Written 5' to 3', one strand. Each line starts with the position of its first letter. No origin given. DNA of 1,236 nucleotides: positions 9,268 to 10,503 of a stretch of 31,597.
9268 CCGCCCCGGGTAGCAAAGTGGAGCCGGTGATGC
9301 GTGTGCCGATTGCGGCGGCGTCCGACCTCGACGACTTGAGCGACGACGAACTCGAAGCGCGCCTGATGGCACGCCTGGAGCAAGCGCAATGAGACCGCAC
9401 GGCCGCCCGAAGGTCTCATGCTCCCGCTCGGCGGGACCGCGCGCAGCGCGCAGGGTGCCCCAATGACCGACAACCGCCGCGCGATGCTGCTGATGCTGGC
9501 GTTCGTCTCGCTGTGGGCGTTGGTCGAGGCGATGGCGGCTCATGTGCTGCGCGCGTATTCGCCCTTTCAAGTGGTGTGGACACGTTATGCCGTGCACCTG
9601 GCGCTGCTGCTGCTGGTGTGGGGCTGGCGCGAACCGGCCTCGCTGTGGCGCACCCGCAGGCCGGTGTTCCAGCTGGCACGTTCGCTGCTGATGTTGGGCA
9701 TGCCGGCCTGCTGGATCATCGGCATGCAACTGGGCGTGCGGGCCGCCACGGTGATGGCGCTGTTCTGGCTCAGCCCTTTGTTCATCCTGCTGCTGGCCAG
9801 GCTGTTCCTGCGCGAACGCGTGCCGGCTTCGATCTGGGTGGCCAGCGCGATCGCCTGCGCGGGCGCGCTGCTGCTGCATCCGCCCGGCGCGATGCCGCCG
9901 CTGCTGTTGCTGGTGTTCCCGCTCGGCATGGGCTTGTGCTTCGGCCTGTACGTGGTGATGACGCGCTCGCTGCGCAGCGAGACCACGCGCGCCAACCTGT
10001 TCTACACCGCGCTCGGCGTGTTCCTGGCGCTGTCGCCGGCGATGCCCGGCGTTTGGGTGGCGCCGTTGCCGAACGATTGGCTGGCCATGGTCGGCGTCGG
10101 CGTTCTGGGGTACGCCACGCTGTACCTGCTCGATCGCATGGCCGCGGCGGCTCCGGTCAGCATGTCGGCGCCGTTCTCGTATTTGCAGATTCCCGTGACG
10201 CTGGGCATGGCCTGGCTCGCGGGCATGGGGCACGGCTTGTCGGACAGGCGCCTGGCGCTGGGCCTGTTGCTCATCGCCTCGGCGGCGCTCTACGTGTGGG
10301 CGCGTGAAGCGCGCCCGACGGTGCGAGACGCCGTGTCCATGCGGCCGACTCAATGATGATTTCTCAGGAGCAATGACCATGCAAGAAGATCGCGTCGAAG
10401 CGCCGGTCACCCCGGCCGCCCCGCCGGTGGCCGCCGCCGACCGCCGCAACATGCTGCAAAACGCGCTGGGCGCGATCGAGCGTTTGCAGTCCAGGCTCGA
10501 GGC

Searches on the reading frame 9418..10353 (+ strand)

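Call 6: search_protein_families(library=ncbifam, proteins=[window:9418-10353:+, window:9513-10304:+], max_evalue=0.01)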
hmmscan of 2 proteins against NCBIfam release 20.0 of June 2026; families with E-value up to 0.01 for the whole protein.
window:9418-10353:+ (312 aa): 2 families
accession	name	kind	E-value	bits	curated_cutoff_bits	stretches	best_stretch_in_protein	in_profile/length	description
TIGR00950.1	2A78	equivalog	1.2e-05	24.9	230.2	1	33-288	1-262/264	carboxylate/amino acid/amine transporter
NF011959.0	PRK15430.1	equivalog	0.0063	15.8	540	1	19-194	6-180/296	EamA family transporter RarD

window:9513-10304:+ (264 aa): 0 families

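Call 7: search_protein_families(library=pfam, proteins=[window:9418-10353:+, window:9513-10304:+], max_evalue=0.01)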
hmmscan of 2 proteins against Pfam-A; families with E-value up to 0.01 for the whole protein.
window:9418-10353:+ (312 aa): 1 family
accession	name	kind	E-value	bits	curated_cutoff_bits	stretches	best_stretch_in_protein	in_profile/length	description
PF00892.27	EamA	-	1.7e-13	51.4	28.2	1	22-153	3-133/135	EamA-like transporter family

window:9513-10304:+ (264 aa): 0 families
